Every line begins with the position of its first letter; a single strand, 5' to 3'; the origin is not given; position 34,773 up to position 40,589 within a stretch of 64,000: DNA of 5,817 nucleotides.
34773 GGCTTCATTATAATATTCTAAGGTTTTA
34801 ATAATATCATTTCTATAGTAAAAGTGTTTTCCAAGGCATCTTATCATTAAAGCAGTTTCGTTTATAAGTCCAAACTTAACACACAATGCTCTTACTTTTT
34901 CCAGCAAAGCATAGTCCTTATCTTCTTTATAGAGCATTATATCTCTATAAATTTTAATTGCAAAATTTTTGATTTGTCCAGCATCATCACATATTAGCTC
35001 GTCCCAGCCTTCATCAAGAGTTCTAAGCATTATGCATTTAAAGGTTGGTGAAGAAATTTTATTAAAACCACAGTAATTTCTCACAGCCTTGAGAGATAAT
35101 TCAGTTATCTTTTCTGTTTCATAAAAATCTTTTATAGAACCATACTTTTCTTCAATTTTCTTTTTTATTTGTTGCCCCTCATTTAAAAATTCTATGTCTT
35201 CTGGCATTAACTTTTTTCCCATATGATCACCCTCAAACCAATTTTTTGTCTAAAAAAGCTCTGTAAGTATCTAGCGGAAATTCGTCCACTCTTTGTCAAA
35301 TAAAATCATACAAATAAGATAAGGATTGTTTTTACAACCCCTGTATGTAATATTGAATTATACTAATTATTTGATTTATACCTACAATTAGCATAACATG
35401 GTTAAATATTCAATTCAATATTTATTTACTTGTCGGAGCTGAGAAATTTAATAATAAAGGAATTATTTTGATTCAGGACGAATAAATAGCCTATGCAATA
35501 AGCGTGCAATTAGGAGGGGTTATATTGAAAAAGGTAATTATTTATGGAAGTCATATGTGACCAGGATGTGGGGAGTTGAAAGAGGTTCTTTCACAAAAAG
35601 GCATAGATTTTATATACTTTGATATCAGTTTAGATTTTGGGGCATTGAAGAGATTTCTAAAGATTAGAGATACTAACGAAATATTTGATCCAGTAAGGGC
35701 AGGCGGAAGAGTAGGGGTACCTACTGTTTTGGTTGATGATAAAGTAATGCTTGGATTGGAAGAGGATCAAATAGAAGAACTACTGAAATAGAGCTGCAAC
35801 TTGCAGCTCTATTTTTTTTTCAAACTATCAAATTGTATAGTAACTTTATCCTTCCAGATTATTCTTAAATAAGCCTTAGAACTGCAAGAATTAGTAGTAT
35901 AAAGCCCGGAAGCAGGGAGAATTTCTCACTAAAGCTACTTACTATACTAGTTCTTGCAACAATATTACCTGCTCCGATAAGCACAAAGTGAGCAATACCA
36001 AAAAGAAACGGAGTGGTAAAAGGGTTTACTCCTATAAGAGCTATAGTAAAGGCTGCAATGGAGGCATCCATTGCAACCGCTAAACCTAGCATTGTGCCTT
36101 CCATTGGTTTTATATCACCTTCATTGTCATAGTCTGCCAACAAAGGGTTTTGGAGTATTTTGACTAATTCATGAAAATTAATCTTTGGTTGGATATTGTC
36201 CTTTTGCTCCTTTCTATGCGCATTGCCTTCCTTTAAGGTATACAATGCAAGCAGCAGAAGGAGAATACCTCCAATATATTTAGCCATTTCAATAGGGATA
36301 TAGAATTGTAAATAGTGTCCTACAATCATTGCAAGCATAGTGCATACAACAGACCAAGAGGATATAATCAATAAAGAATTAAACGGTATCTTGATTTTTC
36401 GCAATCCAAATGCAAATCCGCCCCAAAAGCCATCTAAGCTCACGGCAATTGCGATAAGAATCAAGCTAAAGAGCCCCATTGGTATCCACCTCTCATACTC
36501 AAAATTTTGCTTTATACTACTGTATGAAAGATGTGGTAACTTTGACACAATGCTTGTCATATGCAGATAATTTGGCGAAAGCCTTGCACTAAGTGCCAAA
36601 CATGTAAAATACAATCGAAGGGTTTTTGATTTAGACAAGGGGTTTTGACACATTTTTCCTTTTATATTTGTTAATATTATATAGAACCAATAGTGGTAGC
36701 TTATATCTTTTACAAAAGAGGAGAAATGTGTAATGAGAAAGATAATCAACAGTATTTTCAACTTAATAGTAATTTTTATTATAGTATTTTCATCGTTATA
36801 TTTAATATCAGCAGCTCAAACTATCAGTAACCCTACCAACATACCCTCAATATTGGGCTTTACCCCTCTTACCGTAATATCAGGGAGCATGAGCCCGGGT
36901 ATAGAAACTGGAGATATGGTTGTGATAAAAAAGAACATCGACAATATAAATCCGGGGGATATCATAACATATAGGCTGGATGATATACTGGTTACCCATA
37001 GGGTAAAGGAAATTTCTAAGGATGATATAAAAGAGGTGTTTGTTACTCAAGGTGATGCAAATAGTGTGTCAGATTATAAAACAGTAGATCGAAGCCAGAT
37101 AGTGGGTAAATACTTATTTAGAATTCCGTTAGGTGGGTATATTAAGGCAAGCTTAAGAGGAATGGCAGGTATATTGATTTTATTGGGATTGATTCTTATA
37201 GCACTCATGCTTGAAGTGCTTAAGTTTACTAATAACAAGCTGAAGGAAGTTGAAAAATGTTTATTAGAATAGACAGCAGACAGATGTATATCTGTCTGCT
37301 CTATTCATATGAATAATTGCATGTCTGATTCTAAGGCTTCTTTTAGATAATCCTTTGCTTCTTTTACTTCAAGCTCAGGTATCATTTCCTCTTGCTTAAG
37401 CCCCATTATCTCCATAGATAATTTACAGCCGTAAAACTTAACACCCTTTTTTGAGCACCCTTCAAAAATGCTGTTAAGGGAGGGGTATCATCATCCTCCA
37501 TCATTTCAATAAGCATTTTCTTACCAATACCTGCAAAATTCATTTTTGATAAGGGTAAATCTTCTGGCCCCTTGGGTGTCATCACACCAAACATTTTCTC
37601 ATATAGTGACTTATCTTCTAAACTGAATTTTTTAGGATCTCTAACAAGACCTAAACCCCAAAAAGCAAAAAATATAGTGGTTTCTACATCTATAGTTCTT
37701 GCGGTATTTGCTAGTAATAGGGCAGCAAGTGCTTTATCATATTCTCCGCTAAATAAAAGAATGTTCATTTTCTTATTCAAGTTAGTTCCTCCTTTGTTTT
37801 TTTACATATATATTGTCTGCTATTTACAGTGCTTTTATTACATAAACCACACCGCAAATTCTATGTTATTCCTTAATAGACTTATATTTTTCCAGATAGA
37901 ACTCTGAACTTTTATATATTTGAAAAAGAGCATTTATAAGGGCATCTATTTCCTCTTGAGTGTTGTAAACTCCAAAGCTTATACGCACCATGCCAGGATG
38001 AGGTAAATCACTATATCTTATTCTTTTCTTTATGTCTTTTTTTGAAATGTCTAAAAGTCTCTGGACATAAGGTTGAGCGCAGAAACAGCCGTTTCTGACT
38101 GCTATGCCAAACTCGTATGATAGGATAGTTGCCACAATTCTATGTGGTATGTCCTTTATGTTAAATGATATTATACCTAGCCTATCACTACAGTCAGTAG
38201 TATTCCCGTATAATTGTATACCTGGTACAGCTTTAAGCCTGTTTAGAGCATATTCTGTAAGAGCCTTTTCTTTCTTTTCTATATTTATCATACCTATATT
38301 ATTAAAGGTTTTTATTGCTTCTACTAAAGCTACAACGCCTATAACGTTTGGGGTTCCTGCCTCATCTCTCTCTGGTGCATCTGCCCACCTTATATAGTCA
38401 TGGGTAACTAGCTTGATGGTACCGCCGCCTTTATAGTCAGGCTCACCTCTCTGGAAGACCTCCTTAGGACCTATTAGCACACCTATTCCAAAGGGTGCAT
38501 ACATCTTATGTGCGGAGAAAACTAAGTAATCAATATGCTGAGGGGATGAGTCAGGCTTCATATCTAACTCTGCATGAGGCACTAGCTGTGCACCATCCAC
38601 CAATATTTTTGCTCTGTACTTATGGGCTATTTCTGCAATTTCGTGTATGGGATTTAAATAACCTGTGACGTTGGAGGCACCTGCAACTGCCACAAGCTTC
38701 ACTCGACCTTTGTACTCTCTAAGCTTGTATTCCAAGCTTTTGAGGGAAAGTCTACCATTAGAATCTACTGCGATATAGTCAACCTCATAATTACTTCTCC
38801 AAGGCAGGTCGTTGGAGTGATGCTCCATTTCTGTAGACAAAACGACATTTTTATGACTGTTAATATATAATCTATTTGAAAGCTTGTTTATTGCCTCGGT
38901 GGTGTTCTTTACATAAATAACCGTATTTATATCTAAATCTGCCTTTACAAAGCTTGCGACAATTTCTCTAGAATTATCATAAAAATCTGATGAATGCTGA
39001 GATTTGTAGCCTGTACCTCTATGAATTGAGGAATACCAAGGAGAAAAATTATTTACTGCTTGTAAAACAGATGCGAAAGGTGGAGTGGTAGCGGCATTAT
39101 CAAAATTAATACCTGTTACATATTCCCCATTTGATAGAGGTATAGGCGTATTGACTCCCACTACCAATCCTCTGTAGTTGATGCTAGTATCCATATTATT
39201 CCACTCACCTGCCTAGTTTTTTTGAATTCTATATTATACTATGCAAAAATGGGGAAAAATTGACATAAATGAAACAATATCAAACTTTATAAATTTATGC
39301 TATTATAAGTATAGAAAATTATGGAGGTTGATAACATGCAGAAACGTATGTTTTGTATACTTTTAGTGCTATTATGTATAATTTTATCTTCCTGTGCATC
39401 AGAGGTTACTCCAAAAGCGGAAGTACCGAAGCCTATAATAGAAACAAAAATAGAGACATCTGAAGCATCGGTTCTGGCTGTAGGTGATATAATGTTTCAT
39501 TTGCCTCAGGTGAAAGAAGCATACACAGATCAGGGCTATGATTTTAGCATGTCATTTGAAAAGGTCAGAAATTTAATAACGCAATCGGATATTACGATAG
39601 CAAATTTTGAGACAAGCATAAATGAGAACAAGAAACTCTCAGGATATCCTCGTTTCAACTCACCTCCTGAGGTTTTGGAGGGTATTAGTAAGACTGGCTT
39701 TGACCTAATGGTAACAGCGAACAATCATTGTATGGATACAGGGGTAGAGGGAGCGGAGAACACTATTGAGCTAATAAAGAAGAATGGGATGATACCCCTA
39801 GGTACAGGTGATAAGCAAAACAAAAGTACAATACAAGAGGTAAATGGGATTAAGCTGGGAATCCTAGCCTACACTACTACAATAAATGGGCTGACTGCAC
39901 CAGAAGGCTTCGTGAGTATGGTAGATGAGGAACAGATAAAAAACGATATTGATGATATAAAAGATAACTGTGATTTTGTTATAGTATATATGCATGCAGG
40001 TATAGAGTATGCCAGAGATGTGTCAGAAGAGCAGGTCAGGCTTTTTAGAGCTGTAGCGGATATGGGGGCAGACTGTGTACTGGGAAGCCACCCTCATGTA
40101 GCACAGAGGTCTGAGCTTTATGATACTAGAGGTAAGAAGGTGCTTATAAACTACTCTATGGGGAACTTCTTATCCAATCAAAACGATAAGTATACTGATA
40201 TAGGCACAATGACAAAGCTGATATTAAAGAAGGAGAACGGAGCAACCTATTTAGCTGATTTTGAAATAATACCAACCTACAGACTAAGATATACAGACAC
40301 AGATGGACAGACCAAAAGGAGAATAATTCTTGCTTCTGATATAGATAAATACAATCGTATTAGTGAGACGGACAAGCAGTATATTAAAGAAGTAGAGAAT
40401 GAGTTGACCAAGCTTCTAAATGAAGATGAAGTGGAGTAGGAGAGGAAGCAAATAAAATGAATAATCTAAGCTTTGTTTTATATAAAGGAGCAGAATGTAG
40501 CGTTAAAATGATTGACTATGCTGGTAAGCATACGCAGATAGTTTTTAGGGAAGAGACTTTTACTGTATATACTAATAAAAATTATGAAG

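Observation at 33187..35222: RRNPP/Rap-Phr-like quorum-sensing cassette: TPR regulator overlapping a secreted pro-peptide gene, then a separate 55-aa gene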

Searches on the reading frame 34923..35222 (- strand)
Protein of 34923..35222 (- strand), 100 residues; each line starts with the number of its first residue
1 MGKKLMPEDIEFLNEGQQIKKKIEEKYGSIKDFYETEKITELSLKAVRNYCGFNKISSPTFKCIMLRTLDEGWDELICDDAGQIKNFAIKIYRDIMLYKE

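Call 31: search_solved_structures(query=A4, max_evalue=10, show_alignments=3)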
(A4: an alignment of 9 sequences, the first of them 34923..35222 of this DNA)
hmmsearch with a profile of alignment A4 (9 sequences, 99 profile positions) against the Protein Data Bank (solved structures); distinct sequences matched with E-value up to 10: 1.
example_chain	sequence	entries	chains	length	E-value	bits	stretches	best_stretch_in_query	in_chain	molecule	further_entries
7zu0_D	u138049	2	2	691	0.18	15.5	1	31-96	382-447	Vacuolar protein sorting-associated protein 33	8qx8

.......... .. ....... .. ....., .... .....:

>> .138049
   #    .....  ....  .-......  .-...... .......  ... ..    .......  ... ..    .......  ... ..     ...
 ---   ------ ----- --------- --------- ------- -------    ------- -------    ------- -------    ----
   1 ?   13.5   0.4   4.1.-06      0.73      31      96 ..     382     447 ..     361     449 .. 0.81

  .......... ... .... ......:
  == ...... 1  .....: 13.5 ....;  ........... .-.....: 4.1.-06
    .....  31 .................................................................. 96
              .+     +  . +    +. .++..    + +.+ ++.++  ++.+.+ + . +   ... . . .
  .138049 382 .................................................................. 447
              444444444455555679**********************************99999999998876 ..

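Call 32: search_protein_families(library=pfam, proteins=[window:34923-35222:-], max_evalue=10)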
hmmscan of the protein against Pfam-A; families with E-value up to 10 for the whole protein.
window:34923-35222:- (100 aa): 0 families

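Call 41: predict_structure(alignment_id=A5)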
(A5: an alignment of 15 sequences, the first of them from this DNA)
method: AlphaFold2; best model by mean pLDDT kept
length: 98 residues; sequences in the alignment: 15
mean_pLDDT: 87.4   pTM: 0.74
mean pLDDT of the five models: 87.4, 87.2, 87.0, 86.6, 82.5
residues with pLDDT >= 90: 62; 70-90: 25; 50-70: 10; < 50: 1
segments of 3 or more residues with pLDDT < 50: none
pLDDT, mean of each block of 10 residues (from residue 1): 63 92 95 95 95 94 94 89 84 71
secondary structure, 60 per line:
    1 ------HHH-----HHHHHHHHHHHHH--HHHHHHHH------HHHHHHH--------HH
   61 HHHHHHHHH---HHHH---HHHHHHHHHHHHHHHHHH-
elements in order: H15-27 H30-37 H44-50 H59-69 H73-76 H80-97

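Call 43: fold_search(model_id=the predicted structure, library=pdb)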
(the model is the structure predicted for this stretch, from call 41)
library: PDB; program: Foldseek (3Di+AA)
matches with E <= 10: 91; with E <= 0.001: 0
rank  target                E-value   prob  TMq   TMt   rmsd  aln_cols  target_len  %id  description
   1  7t8i_A                7.7e-01  0.85  0.50  0.69   2.7        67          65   16  Crystal structure of the ImmR transcriptional regulator DNA-binding domain of Bacillus subtilis (released 2022-03-16)
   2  5woq_B                1.3e+00  0.47  0.46  0.51   5.8        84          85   10  Crystal structure of an XRE family protein transcriptional regulator from Mycobacterium smegmatis (released 2017-08-16)
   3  9chl_A                1.9e+00  0.44  0.49  0.48   7.5        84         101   11  P. vulgaris tetrameric HigBA- operator 2 DNA (released 2025-07-02)
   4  1rio_B                2.0e+00  0.20  0.41  0.42  11.6        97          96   12  Structure of bacteriophage lambda cI-NTD in complex with sigma-region4 of Thermus aquaticus bound to DNA (released 2004-01-27)
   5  5a7l                  2.1e+00  0.44  0.47  0.55   4.4        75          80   16  TP901-1 CI NTD (res 1-80) (released 2016-07-27)
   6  2ewt                  2.3e+00  0.57  0.50  0.65   2.7        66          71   14  Crystal structure of the DNA-binding domain of BldD (released 2006-06-13)
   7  4yv9_D                2.4e+00  0.44  0.51  0.21   6.1        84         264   15  X-ray crystal structure of Streptococcus dysgalactiae SHP pheromone receptor Rgg2 (released 2015-04-08)
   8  4fbi_C                2.4e+00  0.33  0.46  0.56   3.7        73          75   12  Crystal Structure of an R46A mutant of the Restriction-Modification Controller Protein C.Esp1396I (Trigonal Form) (released 2013-04-10)
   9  1rio_A                2.4e+00  0.21  0.46  0.46  13.6       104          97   12  Structure of bacteriophage lambda cI-NTD in complex with sigma-region4 of Thermus aquaticus bound to DNA (released 2004-01-27)
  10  9lx1                  2.7e+00  0.33  0.43  0.54   8.9        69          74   10  anti-CRISPR-associated protein, Aca7 (released 2025-11-12)
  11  9chl_C                2.7e+00  0.33  0.50  0.48   7.4        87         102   13  P. vulgaris tetrameric HigBA- operator 2 DNA (released 2025-07-02)
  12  3op9                  2.7e+00  0.25  0.46  0.43  10.0        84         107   11  Crystal structure of transcriptional regulator from Listeria innocua (released 2010-09-15)
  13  2ofy_B                2.7e+00  0.20  0.40  0.46   7.2        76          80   18  Crystal structure of putative XRE-family transcriptional regulator from Rhodococcus sp. (released 2007-01-16)
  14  3qq6_B                2.9e+00  0.51  0.50  0.68   2.7        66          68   20  The N-terminal DNA binding domain of SinR from Bacillus subtilis (released 2011-06-15)
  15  2b5a_B                2.9e+00  0.30  0.46  0.56   5.7        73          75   15  C.BclI, Control Element of the BclI Restriction-Modification System (released 2006-01-03)
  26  5jub_B                3.9e+00  0.47  0.53  0.20   2.8        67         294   18  Crystal structure of ComR from S.thermophilus in complex with DNA and its signalling peptide ComS. (released 2016-10-26)
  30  5jub_A                4.1e+00  0.41  0.51  0.19   2.5        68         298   18  Crystal structure of ComR from S.thermophilus in complex with DNA and its signalling peptide ComS. (released 2016-10-26)
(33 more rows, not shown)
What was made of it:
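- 33948..35222 (-): Receptor gene: a 424-aa cytoplasmic protein with an N-terminal five-helix XRE-like domain (residues about 1-78) and a TPR superhelix (residues about 80-424). The separate N-domain model's top PDB neighbours are nearly all XRE-type HTH domains (calls 41, 43).
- The N-domain's structural neighbours are nearly all XRE-type HTH domains, including the RRNPP members Rgg2 and ComR (call 43). The N-domain model has five to six helices, and its PDB neighbours are nearly all XRE-type HTH domains rather than the Rap three-helix bundle (call 43).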

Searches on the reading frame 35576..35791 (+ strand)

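Call 59: search_protein_families(library=pfam, proteins=[window:35576-35791:+], max_evalue=0.001)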
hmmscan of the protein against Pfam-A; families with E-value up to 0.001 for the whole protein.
window:35576-35791:+ (71 aa): 0 families

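Call 83: search_protein_families(library=phrogs, proteins=[window:35576-35791:+], max_evalue=0.01)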
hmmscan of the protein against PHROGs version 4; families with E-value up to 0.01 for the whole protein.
window:35576-35791:+ (71 aa): 1 family
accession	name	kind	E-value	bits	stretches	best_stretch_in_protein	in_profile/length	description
phrog_22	-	DNA, RNA and nucleotide metabolism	3.7e-05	24.9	1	1-71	87-145/162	thioredoxin domain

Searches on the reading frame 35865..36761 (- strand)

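Call 59: search_protein_families(library=pfam, proteins=[window:35865-36761:-], max_evalue=0.001)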
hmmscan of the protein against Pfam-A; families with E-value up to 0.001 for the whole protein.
window:35865-36761:- (298 aa): 1 family
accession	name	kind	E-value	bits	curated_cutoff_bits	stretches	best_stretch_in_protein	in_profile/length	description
PF02659.21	Mntp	-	4.2e-17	62.8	24.4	2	81-174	58-150/152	Putative manganese efflux pump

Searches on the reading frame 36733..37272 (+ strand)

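Call 59: search_protein_families(library=pfam, proteins=[window:36733-37272:+], max_evalue=0.001)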
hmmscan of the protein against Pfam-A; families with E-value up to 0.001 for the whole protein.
window:36733-37272:+ (179 aa): 2 families
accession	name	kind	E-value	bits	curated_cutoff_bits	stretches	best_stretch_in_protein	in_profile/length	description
PF00717.28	Peptidase_S24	-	7.8e-08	32.5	23.3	1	46-98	38-88/116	Peptidase S24-like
PF10502.14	Peptidase_S26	-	0.00011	22.6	22.9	1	41-109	21-84/168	Signal peptidase, peptidase S26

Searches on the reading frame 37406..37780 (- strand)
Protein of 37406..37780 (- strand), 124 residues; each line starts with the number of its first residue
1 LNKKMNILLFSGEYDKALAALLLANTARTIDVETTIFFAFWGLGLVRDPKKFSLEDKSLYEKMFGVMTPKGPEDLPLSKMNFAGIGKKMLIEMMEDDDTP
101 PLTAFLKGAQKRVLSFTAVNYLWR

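Call 59: search_protein_families(library=pfam, proteins=[window:37406-37780:-], max_evalue=0.001)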
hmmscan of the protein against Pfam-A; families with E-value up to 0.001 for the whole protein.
window:37406-37780:- (124 aa): 1 family
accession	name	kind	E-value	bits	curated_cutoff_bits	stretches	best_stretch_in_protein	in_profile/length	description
PF13686.11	DrsE_2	-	1.5e-36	126.1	25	1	2-118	2-117/156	DsrE/DsrF/DrsH-like family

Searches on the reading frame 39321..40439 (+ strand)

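Call 59: search_protein_families(library=pfam, proteins=[window:39321-40439:+], max_evalue=0.001)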
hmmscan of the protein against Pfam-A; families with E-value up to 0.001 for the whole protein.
window:39321-40439:+ (372 aa): 1 family
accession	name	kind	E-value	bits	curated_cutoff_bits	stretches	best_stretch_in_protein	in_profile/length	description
PF09587.15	PGA_cap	-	1.6e-67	228.2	27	1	51-287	2-255/255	Bacterial capsule synthesis protein PGA_cap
